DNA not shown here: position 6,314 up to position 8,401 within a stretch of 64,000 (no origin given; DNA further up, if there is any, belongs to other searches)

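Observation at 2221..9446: Minus-strand operon encoding a complete RNA-repair toolkit (phosphoesterase + Pnk kinase/RNA-ligase fusion) alongside MazG-like and several unknown proteins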

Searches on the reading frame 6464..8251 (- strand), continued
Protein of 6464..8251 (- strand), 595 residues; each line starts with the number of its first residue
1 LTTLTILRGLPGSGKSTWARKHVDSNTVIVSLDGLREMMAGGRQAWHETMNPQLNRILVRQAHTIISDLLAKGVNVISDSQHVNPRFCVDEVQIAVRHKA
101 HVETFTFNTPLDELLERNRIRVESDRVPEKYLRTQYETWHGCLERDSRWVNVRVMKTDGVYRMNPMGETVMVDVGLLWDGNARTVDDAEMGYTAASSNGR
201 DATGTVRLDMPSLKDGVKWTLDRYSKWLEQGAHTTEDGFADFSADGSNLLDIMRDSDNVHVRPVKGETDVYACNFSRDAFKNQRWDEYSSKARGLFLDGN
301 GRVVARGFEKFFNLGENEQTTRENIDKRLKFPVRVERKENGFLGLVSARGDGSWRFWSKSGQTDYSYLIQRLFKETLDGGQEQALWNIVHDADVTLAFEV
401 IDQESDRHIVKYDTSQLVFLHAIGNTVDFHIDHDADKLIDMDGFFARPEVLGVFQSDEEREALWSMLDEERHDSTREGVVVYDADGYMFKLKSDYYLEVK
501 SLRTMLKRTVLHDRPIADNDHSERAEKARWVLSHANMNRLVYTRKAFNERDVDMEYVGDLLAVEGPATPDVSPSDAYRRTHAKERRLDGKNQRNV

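Call 12: search_dna_similar(query=window:6464-8251:-, collection=plasmids, mode=protein, max_rows=30)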
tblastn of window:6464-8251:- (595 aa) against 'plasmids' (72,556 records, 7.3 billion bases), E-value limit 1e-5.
Records with a match: 25; places in all: 25; records where one place covers at least 80% of the query: 0.
Best place of each record, by identity: 90-95% 1; 60-80% 1; <60% 23.
By first word of the organism name: Streptomyces 7; Rhizobium 6; Bacillus 2; Bifidobacterium 2; Fusobacterium 1; Erythrobacter 1; Tsukamurella 1; Priestia 1; Limosilactobacillus 1; Ligilactobacillus 1; and 2 more.
By predicted mobility (MOB-suite, as given by PLSDB): non-mobilizable 24; mobilizable 1.
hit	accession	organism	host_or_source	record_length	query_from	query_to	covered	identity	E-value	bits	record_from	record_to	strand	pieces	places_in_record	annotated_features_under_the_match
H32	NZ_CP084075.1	Fusobacterium vincentii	-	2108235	183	508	55%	30.8%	4e-22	109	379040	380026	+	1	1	none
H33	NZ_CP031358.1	Erythrobacter aureus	marine sediment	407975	222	514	49%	33.8%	9e-29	130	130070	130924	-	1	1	RNA ligase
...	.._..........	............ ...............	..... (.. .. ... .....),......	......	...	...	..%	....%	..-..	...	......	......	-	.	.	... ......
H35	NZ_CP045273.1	Priestia megaterium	pure culture,Paper surface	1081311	249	547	50%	28.9%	7e-24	114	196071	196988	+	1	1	none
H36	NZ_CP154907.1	Bacillus pumilus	-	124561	229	505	47%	28.9%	4e-21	105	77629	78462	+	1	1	RNA ligase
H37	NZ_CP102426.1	Limosilactobacillus reuteri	Homo sapiens,tissue samle,Breast milk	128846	270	507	40%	32.5%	4e-22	109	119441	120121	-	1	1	RNA ligase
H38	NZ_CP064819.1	Bacillus subtilis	Solanum lycopersicum,tissue sample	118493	249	503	43%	30.2%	4e-22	109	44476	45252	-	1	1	RNA ligase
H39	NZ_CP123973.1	Ligilactobacillus salivarius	pure culture,pig intestine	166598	251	507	43%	29.9%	6e-21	105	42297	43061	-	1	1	RNA ligase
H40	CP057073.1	Escherichia coli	culture,Pooled cattle faecal samples ...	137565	275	502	38%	29.8%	2e-8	66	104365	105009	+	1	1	hypothetical protein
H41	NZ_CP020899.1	Rhizobium phaseoli Brasil 5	Phaseolus vulgaris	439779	285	502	37%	29.5%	6e-6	57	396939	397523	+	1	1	RNA ligase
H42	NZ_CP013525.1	Rhizobium phaseoli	Phaseolus vulgaris,Whole ...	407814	285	502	37%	29.5%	7e-6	57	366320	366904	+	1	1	RNA ligase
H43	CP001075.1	Rhizobium etli CIAT 652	-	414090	285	502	37%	29.5%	7e-6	57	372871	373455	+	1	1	hypothetical conserved protein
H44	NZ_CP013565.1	Rhizobium phaseoli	Phaseolus vulgaris,Whole ...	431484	285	502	37%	29.5%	7e-6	57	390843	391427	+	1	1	RNA ligase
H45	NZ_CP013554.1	Rhizobium phaseoli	Phaseolus vulgaris,Whole ...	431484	285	502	37%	29.5%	7e-6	57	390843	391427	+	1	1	RNA ligase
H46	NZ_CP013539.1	Rhizobium phaseoli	Phaseolus vulgaris,Whole ...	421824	285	502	37%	29.5%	7e-6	57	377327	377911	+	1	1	RNA ligase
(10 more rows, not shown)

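Call 13: search_solved_structures(query=window:6464-8251:-, max_evalue=0.01, show_alignments=3)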
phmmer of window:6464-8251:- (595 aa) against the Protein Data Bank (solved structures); distinct sequences matched with E-value up to 0.01: 17.
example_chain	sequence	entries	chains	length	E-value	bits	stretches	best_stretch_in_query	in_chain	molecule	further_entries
6n0v_A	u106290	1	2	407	3.6e-07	32.3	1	287-436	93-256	tRNA ligase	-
6n67_A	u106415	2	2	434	4.1e-07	32.1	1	287-436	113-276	tRNA ligase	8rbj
9qw7_A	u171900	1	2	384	6.1e-07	31.6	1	291-426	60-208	tRNA ligase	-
9r3w_A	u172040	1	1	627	9e-07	31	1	287-435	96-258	tRNA ligase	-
6n0t_A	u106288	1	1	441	2.9e-06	29.3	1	287-436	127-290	tRNA ligase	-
2c5u_A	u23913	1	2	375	3.2e-06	29.2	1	291-508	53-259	RNA LIGASE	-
9do4_B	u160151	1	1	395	3.7e-06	29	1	291-508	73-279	RNA ligase 1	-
5tt6_A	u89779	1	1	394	1.7e-05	26.8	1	291-508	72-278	T4 RNA ligase 1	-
1ly1_A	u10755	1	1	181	2.5e-05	26.2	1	5-139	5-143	polynucleotide kinase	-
4xrp_A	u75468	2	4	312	5.2e-05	25.2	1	4-124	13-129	Pnkp1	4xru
4jst_A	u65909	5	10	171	9.3e-05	24.4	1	3-133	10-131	Metallophosphoesterase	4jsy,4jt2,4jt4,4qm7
1ltq_A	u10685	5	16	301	0.0001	24.2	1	5-139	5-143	POLYNUCLEOTIDE KINASE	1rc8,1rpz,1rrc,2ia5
4gp7_A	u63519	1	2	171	0.00024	23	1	3-133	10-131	Metallophosphoesterase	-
4gp6_A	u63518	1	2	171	0.00033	22.5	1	3-133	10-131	Metallophosphoesterase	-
4mde_A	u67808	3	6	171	0.0013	20.6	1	3-133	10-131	Metallophosphoesterase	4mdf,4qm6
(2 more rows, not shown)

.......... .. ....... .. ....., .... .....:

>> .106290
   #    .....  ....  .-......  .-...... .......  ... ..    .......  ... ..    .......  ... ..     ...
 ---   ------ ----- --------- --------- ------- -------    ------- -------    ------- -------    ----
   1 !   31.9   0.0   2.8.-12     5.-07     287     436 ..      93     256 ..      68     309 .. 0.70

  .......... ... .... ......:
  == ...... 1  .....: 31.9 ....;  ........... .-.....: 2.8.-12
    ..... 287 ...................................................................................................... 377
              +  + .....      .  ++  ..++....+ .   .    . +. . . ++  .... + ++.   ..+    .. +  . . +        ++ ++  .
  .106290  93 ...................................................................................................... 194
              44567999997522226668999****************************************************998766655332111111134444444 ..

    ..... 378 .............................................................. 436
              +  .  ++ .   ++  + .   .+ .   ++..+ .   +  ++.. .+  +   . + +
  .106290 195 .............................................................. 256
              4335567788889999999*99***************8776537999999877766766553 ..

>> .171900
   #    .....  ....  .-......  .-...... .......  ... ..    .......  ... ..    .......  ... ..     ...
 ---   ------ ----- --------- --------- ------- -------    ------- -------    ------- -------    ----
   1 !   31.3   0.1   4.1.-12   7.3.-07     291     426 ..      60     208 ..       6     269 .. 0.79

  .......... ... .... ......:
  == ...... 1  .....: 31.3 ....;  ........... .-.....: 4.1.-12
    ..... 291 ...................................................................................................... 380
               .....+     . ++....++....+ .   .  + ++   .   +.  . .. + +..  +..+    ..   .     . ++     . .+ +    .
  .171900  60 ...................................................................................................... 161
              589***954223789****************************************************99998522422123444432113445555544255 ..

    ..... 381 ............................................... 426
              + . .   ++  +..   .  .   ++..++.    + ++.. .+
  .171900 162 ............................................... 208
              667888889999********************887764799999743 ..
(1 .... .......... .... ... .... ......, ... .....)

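Call 15: find_encoding_contigs(protein=P0040, flank=6000, max_places=3)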
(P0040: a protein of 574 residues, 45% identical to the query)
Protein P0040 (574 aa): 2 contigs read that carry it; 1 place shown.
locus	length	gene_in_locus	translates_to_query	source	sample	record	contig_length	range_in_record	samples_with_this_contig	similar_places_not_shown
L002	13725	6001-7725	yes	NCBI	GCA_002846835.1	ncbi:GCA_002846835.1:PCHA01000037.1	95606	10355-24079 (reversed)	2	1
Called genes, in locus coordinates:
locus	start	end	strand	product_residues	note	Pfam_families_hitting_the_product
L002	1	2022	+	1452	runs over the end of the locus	PF17998:AgI_II_C2, PF16364:Antigen_C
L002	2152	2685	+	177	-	-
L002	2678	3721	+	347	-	PF08843:AbiEii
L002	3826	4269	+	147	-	-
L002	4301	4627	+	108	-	-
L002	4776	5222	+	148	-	-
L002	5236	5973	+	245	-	PF00149:Metallophos (weak)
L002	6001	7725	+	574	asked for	PF06414:Zeta_toxin (weak), PF08433:KTI12 (weak), PF13671:AAA_33, PF09511:RNA_lig_T4_1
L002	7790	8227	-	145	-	-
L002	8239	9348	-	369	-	PF21189:PHA02142, PF09414:RNA_ligase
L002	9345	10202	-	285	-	PF13401:AAA_22 (faint), PF20720:nSTAND3 (faint)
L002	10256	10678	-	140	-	-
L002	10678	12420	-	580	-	PF19263:DUF5906 (weak)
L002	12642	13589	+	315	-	-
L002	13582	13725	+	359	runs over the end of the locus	PF04203:Sortase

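Call 16: find_encoding_contigs(protein=P0053, flank=6000, max_places=3)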
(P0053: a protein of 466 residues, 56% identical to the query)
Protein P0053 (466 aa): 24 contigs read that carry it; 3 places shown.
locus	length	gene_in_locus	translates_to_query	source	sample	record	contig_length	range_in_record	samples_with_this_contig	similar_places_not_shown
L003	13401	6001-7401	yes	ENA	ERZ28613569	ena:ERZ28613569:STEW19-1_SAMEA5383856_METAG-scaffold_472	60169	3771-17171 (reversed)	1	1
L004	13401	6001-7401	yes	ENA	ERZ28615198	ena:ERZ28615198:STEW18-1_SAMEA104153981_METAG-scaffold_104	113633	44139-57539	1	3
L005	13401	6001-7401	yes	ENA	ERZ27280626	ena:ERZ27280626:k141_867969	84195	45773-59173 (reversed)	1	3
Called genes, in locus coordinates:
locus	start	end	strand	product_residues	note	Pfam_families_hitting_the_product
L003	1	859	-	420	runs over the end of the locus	PF01180:DHO_dh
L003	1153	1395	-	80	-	-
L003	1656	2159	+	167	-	PF00383:dCMP_cyt_deam_1, PF14437:MafB19-deam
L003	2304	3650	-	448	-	PF01545:Cation_efflux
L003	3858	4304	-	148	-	-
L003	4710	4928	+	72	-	-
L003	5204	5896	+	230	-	PF00149:Metallophos (weak)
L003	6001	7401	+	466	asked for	PF13671:AAA_33, PF09511:RNA_lig_T4_1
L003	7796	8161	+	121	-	-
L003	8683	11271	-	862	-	-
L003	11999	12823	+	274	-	-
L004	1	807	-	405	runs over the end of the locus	PF01180:DHO_dh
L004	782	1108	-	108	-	-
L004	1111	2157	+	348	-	PF00383:dCMP_cyt_deam_1, PF14437:MafB19-deam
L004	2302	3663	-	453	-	PF01545:Cation_efflux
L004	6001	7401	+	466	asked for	PF13671:AAA_33, PF09511:RNA_lig_T4_1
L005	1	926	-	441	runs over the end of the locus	PF01180:DHO_dh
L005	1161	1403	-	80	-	-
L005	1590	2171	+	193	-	PF00383:dCMP_cyt_deam_1, PF14437:MafB19-deam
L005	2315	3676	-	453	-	PF01545:Cation_efflux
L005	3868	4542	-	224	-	-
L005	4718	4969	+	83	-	-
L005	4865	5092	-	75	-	-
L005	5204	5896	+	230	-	PF00149:Metallophos (weak)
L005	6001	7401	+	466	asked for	PF13671:AAA_33, PF09511:RNA_lig_T4_1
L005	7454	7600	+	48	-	-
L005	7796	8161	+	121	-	-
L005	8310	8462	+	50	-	-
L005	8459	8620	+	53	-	-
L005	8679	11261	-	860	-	-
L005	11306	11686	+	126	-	-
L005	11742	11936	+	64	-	-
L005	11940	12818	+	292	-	-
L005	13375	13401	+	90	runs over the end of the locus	-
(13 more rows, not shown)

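Call 17: find_encoding_contigs(protein=P0018, flank=8000, max_places=3)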
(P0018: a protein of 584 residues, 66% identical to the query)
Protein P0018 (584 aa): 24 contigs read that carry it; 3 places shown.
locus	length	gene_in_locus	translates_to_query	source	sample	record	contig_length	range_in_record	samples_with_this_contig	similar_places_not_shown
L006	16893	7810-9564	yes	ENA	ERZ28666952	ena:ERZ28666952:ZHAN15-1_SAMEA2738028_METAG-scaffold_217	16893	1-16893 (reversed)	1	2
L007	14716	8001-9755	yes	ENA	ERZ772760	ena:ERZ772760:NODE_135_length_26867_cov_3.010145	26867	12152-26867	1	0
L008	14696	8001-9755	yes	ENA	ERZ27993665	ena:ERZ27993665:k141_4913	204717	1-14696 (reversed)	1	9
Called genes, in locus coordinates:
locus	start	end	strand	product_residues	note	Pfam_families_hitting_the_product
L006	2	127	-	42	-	?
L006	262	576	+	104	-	-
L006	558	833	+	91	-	-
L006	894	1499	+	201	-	-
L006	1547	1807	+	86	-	-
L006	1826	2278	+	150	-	-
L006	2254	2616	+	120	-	-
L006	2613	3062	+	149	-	-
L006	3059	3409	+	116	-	-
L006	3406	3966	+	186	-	-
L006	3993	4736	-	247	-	-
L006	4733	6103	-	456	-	PF02463:SMC_N (weak), PF13175:AAA_15 (faint), PF13476:AAA_23, PF13304:AAA_21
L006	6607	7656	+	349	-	PF14243:R2K_3 (faint)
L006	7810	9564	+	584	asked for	PF13671:AAA_33, PF09511:RNA_lig_T4_1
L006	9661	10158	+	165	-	-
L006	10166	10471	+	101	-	-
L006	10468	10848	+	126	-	-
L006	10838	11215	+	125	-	-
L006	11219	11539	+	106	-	-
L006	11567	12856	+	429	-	PF13304:AAA_21, PF13175:AAA_15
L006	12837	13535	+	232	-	-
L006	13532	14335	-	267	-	PF13651:EcoRI_methylase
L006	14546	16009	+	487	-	PF13384:HTH_23 (faint), PF13551:HTH_29 (faint), PF22483:Mu-transpos_C_2 (faint)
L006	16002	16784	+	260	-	PF01695:IstB_IS21, PF00308:Bac_DnaA (faint)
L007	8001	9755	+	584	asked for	PF13671:AAA_33, PF09511:RNA_lig_T4_1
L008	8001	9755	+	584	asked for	PF13671:AAA_33, PF09511:RNA_lig_T4_1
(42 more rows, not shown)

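Call 35: search_protein_families(library=phrogs, proteins=[window:6464-8251:-], max_evalue=0.01)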
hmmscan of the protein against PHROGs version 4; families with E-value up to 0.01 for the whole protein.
window:6464-8251:- (595 aa): 7 families
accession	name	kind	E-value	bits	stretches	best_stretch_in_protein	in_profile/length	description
phrog_8238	-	DNA, RNA and nucleotide metabolism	1.6e-68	232.5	2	246-512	414-686/737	RNA ligase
phrog_21952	-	DNA, RNA and nucleotide metabolism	4.2e-33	116.3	1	258-504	13-271/327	RNA ligase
phrog_562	-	tail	1.9e-32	113.6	1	266-506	31-260/377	RNA ligase and tail fiber protein attachment catalyst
phrog_505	-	other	1.4e-24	88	1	1-154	1-150/295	polynucleotide kinase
phrog_2071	-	other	2e-15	58.3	1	1-154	15-153/282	ATPase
phrog_6931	-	unknown function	0.0016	18.7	1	2-126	185-312/343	-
phrog_4581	-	head and packaging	0.0022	18.5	1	3-49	125-171/395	terminase small subunit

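Call 36: search_protein_families(library=padloc, proteins=[window:6464-8251:-], max_evalue=0.01)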
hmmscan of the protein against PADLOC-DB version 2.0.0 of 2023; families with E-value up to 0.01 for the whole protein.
window:6464-8251:- (595 aa): 0 families

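Call 45: find_encoding_contigs(protein=P0083, flank=6000, max_places=2)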
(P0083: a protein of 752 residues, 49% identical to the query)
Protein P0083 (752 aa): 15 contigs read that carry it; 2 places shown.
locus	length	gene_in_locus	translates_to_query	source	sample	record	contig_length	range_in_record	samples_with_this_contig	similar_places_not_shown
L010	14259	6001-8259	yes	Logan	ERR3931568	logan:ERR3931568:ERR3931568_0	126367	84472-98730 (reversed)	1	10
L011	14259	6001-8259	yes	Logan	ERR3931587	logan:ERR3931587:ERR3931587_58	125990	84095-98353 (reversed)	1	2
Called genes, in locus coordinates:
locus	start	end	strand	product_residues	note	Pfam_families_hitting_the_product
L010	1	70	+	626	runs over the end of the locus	PF00009:GTP_EFTU, PF03144:GTP_EFTU_D2, PF00679:EFG_C, PF06421:LepA_C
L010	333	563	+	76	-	-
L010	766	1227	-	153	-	PF13470:PIN_3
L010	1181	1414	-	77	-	PF19891:DUF6364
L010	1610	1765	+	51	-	-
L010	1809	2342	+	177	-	PF00583:Acetyltransf_1, PF13673:Acetyltransf_10, PF13508:Acetyltransf_7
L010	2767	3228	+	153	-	PF03413:PepSY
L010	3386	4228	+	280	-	PF13228:DUF4037 (weak)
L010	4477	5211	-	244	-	PF03819:MazG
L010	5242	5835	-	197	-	PF03167:UDG (weak)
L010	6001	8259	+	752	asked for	PF13671:AAA_33, PF09511:RNA_lig_T4_1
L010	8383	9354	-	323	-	PF02737:3HCDH_N, PF00725:3HCDH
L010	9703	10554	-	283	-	PF00753:Lactamase_B, PF23023:Anti-Pycsar_Apyc1 (weak)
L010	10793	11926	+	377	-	PF04055:Radical_SAM, PF06969:HemN_C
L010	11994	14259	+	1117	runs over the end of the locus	PF02687:FtsX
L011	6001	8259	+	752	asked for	PF13671:AAA_33, PF09511:RNA_lig_T4_1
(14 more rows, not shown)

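Call 46: find_encoding_contigs(protein=P0012, flank=9000, max_places=2)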
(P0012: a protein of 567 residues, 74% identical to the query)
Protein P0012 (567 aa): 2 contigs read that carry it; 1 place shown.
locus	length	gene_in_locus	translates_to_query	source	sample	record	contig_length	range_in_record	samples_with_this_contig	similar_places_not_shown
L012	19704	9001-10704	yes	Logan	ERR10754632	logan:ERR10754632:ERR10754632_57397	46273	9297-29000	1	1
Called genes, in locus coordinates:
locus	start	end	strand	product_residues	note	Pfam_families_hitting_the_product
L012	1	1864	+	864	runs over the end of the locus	-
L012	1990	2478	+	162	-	-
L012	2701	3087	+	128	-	-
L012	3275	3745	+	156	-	-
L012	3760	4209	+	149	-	-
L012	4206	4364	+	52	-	-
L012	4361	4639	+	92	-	-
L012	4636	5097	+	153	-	-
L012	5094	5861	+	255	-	-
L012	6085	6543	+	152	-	-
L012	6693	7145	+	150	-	-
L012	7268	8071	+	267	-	-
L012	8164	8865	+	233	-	PF00149:Metallophos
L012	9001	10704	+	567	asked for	PF13671:AAA_33, PF09511:RNA_lig_T4_1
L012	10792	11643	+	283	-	-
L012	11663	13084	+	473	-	PF00805:Pentapeptide (weak), PF13599:Pentapeptide_4 (faint), PF13576:Pentapeptide_3 (faint)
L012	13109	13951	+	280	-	PF00303:Thymidylat_synt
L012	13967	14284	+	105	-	-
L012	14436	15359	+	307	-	PF25708:Phage_T7_Gp5_9 (weak)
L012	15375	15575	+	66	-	-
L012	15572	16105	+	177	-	-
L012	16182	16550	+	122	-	-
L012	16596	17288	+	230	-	-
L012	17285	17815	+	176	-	-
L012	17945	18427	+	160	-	-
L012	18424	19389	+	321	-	-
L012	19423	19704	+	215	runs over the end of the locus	PF16475:DUF5052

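Call 48: search_protein_representatives(protein=window:6464-8251:-)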
Query: 595 residues. Proteins with E-value up to 0.001 (for the whole library): 3878; up to 1e-10: 952; up to 1e-30: 254. The best 150 are listed.
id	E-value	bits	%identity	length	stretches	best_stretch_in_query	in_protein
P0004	0.0e+00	1102.6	85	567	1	1-562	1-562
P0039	3.5e-130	451.8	52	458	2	248-567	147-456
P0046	1.0e-129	450.2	55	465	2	243-561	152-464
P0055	8.3e-129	447.2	53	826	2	230-558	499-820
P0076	8.5e-124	430.7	46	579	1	1-565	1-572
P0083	3.4e-115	402.3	50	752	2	244-565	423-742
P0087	9.0e-111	387.7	48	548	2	236-563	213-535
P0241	2.7e-110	386.1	96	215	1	406-595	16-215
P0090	8.9e-110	384.4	48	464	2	247-561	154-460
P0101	4.0e-103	362.4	47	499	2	245-565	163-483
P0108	1.0e-100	354.5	48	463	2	238-571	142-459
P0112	5.8e-97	342.1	46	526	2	247-550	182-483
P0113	2.7e-96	339.9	43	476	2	241-562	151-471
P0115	9.7e-95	334.7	47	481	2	246-562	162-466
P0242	1.5e-94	334.2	89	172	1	1-167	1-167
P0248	2.5e-49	184.8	36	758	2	238-509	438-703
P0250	7.5e-45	170.0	34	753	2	245-514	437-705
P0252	1.2e-43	166.1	36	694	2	267-503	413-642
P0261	3.7e-41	157.8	34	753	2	270-544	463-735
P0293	2.4e-37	145.2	32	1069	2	244-511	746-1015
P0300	4.0e-37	144.5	37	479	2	249-509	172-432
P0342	2.6e-35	138.5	33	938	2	242-510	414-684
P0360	1.3e-34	136.2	39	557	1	245-510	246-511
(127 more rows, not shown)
